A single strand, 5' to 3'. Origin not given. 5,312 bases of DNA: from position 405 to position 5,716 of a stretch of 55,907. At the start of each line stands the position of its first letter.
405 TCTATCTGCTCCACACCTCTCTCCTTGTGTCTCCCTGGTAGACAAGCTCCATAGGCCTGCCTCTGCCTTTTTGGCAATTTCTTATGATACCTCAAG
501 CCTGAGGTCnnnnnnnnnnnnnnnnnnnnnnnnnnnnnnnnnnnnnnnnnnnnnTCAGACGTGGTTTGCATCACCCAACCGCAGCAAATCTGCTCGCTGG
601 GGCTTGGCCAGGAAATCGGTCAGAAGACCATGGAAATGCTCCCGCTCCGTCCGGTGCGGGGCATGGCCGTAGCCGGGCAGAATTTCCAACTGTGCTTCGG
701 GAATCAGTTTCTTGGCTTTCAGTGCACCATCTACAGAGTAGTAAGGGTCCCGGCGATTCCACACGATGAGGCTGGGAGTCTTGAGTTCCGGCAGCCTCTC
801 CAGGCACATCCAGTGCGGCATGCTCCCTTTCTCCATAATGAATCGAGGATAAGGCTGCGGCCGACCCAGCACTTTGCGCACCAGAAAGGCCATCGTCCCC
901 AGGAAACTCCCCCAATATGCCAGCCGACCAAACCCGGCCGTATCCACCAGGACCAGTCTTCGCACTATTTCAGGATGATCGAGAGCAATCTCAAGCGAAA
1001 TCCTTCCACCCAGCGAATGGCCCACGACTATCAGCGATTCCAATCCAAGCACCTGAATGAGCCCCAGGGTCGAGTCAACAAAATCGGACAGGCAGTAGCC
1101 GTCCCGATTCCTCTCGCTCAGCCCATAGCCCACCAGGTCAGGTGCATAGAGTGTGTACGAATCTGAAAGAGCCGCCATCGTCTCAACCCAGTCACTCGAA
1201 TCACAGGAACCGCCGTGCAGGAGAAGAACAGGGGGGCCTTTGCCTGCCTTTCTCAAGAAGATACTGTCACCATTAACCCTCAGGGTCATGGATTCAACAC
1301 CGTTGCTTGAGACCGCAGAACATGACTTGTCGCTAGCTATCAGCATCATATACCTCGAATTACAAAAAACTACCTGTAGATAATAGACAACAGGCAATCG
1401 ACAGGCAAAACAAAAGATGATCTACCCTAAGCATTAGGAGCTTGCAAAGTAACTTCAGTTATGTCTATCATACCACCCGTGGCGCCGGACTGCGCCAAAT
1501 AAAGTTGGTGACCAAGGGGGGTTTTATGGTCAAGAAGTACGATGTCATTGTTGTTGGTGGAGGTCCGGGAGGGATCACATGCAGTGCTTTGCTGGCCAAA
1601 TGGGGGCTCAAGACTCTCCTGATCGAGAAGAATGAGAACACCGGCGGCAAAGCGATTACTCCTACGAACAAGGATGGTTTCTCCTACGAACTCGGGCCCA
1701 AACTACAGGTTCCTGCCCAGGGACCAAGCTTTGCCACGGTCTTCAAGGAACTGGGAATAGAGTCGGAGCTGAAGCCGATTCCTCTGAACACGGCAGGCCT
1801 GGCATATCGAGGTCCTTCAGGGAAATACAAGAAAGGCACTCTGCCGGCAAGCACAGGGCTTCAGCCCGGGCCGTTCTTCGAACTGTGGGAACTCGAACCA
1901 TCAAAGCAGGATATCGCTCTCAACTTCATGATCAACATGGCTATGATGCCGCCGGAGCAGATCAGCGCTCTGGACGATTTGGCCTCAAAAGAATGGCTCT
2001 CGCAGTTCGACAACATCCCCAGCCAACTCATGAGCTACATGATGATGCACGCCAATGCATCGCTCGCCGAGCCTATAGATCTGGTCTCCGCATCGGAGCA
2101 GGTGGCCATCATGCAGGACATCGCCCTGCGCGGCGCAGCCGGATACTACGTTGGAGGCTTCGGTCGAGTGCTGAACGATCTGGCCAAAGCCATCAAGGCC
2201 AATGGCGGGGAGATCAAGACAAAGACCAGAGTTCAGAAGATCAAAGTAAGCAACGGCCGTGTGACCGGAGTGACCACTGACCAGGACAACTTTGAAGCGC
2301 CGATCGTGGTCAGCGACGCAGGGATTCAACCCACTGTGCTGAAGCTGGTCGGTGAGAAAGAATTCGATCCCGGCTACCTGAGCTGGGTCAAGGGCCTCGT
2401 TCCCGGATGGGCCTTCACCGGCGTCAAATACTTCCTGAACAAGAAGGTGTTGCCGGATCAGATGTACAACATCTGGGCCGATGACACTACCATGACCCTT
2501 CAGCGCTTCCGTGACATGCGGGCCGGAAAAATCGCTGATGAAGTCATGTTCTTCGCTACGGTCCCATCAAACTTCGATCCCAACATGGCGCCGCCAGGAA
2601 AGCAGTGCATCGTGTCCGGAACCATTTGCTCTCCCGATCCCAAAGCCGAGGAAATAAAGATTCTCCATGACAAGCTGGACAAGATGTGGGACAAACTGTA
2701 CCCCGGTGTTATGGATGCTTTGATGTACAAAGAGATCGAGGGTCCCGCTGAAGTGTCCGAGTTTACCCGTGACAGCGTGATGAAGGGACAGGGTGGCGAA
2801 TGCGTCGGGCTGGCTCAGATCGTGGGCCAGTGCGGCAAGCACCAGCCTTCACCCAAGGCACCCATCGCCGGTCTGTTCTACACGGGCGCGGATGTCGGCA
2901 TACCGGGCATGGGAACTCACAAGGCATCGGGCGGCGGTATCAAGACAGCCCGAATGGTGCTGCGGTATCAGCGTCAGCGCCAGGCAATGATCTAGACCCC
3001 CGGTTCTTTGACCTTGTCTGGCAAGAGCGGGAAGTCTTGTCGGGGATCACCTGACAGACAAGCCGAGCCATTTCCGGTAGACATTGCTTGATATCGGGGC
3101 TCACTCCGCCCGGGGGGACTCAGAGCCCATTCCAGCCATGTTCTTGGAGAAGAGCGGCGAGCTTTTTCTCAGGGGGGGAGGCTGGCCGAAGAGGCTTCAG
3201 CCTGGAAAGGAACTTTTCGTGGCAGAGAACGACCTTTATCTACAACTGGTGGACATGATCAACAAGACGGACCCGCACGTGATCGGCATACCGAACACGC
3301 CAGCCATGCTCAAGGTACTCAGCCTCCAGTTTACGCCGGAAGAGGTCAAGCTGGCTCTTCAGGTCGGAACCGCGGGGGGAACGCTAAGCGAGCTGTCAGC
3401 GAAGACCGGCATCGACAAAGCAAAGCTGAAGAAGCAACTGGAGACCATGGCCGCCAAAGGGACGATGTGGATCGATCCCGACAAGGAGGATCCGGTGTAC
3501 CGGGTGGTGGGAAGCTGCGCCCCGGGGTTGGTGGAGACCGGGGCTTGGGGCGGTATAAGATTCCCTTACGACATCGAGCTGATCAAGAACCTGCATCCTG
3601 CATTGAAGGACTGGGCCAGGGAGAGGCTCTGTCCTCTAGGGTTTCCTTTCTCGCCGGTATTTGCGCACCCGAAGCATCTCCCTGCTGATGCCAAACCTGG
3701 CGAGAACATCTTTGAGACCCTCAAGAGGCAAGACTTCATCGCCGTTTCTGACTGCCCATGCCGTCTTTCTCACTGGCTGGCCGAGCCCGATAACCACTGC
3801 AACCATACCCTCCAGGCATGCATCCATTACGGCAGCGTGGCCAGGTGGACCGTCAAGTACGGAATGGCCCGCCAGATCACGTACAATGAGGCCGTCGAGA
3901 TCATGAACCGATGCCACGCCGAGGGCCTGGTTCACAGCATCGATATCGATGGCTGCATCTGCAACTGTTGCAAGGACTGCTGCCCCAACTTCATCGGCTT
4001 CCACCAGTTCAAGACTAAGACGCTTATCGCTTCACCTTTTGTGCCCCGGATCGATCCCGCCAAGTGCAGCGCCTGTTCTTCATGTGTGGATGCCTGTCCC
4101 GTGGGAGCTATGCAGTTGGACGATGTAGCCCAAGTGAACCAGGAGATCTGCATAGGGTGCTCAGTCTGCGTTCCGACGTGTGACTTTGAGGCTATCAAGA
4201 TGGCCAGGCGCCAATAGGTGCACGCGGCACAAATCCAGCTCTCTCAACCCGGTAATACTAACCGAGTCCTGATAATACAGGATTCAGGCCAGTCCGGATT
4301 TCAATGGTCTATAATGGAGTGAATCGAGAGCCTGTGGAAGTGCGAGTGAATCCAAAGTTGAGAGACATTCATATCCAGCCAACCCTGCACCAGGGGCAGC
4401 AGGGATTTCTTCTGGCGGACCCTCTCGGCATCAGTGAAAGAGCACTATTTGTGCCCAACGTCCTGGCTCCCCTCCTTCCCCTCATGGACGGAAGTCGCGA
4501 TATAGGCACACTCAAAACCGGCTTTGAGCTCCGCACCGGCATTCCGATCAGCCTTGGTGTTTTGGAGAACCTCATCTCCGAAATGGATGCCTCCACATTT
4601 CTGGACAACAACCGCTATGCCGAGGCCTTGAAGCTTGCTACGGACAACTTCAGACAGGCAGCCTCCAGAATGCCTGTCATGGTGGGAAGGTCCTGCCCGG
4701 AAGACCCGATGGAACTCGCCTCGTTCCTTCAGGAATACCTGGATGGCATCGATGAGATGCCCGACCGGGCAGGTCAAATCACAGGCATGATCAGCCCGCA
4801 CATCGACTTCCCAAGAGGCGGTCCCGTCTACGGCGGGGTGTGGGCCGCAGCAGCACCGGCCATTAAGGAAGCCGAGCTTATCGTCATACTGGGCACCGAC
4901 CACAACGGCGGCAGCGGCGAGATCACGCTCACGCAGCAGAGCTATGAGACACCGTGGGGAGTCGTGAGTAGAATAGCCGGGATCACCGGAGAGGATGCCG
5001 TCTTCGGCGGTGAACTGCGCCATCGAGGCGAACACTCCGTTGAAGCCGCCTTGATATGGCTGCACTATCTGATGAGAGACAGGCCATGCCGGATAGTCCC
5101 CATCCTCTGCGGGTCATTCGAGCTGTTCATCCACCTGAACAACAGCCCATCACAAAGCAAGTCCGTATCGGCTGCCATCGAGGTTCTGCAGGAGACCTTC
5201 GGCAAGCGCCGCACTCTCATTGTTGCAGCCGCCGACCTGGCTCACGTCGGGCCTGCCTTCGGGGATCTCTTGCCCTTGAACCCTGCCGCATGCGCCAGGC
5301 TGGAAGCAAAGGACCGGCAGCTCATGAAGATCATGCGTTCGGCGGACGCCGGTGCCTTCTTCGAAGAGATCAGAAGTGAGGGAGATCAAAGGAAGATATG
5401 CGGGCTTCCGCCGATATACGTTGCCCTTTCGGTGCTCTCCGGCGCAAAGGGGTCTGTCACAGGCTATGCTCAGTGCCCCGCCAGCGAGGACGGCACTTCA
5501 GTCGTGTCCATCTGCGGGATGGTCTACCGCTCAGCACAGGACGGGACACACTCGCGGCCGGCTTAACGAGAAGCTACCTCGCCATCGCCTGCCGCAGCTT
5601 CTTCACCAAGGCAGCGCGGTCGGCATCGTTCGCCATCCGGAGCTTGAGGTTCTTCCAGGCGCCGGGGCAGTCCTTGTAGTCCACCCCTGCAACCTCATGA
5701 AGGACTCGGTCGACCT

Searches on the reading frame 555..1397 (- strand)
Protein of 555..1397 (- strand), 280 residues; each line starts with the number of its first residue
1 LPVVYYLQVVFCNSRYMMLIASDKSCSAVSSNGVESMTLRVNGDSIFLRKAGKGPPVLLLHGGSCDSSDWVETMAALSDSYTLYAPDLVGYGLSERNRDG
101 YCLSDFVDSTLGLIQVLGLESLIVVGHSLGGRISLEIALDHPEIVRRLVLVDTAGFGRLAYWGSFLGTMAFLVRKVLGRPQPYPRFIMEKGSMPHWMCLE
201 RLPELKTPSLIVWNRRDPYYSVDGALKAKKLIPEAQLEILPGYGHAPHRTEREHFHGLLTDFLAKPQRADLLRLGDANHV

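Call 68: search_protein_families(library=pfam, proteins=[window:555-1397:-], max_evalue=0.0001)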
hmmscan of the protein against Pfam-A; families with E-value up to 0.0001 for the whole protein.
window:555-1397:- (280 aa): 3 families
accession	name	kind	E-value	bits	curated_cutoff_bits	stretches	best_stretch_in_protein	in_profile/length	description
PF00561.26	Abhydrolase_1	-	5.9e-28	98.6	25.8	1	55-156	1-103/245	alpha/beta hydrolase fold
PF12697.13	Abhydrolase_6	-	4.9e-19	70.3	26.3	1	57-249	1-208/217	Alpha/beta hydrolase family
PF12146.15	Hydrolase_4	-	7.3e-11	42.2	27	1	57-169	7-126/239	Serine aminopeptidase, S33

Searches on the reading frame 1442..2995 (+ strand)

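Call 20: search_protein_families(library=pfam, proteins=[window:1442-2995:+], max_evalue=0.001)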
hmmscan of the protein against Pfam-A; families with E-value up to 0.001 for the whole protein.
window:1442-2995:+ (517 aa): 13 families
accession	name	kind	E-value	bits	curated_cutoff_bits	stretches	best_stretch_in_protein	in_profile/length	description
PF01593.30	Amino_oxidase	-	2.5e-20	73.6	19.8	1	43-507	2-443/443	Flavin containing amine oxidoreductase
PF01266.30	DAO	-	8.5e-12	45.7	27.9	1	211-296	115-205/353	FAD dependent oxidoreductase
PF13450.12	NAD_binding_8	-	2.1e-10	41.2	21.9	1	37-104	1-68/68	NAD(P)-binding Rossmann-like domain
PF07992.20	Pyr_redox_2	-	6.6e-09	36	26.1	1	33-73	1-41/291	Pyridine nucleotide-disulphide oxidoreductase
PF12831.13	FAD_oxidored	-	7.7e-09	35.8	27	1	34-71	1-38/416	FAD dependent oxidoreductase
PF03486.20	HI0933_like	-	8.5e-09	35.6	50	1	34-71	2-39/244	HI0933-like protein Rossmann domain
PF00890.30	FAD_binding_2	-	4.7e-08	33.1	20.4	1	34-70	1-37/414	FAD binding domain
PF01494.25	FAD_binding_3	-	1.7e-07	31.3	22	1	32-67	1-36/349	FAD binding domain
PF13738.12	Pyr_redox_3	-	5.3e-07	29.6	30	0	36-65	1-31/305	Pyridine nucleotide-disulphide oxidoreductase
PF01946.23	Thi4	-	9e-06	25.5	26.2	1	32-70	17-56/235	Thi4 family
PF00996.24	GDI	-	2e-05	23.8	23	0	29-71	1-43/436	GDP dissociation inhibitor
PF00070.33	Pyr_redox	-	0.0001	23.2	22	0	35-66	2-33/82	Pyridine nucleotide-disulphide oxidoreductase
PF01134.28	GIDA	-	0.00011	21.9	22.1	1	34-67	1-34/391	Glucose inhibited division protein A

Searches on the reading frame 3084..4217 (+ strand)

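Call 20: search_protein_families(library=pfam, proteins=[window:3084-4217:+], max_evalue=0.001)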
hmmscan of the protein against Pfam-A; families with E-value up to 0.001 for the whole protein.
window:3084-4217:+ (377 aa): 8 families
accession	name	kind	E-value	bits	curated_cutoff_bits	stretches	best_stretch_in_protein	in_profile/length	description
PF00037.32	Fer4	-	7.1e-09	35.6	21.1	2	322-343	2-23/24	4Fe-4S binding domain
PF13237.11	Fer4_10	-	1.1e-05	25.7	25.5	1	321-366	2-52/53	4Fe-4S dicluster domain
PF13187.11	Fer4_9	-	2e-05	24.9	27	1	327-369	1-50/52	4Fe-4S dicluster domain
PF12837.12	Fer4_6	-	2.3e-05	24.6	25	1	320-342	1-23/24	4Fe-4S binding domain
PF14697.11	Fer4_21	-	2.7e-05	24.6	35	1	322-373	2-59/59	4Fe-4S dicluster domain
PF12838.12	Fer4_7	-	2.8e-05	24.9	27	0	293-342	5-52/52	4Fe-4S dicluster domain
PF25160.1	LdpA_Fe-S-bd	-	0.00016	21.8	27.6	1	325-375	2-47/49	LdpA Fe-S cluster-binding domain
PF12797.12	Fer4_2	-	0.00079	19.7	24.5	1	320-340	2-22/22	4Fe-4S binding domain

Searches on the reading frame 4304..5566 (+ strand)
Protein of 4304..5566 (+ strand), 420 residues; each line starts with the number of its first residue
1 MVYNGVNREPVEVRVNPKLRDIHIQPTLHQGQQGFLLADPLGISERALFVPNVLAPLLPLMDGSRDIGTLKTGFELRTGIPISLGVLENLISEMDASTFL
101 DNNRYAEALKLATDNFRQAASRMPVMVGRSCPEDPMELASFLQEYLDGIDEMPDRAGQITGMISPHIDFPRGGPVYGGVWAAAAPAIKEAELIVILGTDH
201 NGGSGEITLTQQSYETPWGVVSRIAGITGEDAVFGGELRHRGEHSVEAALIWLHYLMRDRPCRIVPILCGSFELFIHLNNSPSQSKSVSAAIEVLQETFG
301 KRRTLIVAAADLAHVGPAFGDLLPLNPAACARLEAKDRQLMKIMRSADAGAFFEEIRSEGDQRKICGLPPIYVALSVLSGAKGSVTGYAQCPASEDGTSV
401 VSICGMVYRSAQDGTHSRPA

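Call 20: search_protein_families(library=pfam, proteins=[window:4304-5566:+], max_evalue=0.001)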
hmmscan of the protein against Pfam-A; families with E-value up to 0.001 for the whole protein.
window:4304-5566:+ (420 aa): 1 family
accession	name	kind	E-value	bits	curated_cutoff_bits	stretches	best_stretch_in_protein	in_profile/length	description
PF01875.22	Memo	-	4.8e-28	98.6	27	1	126-407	4-269/269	Memo-like protein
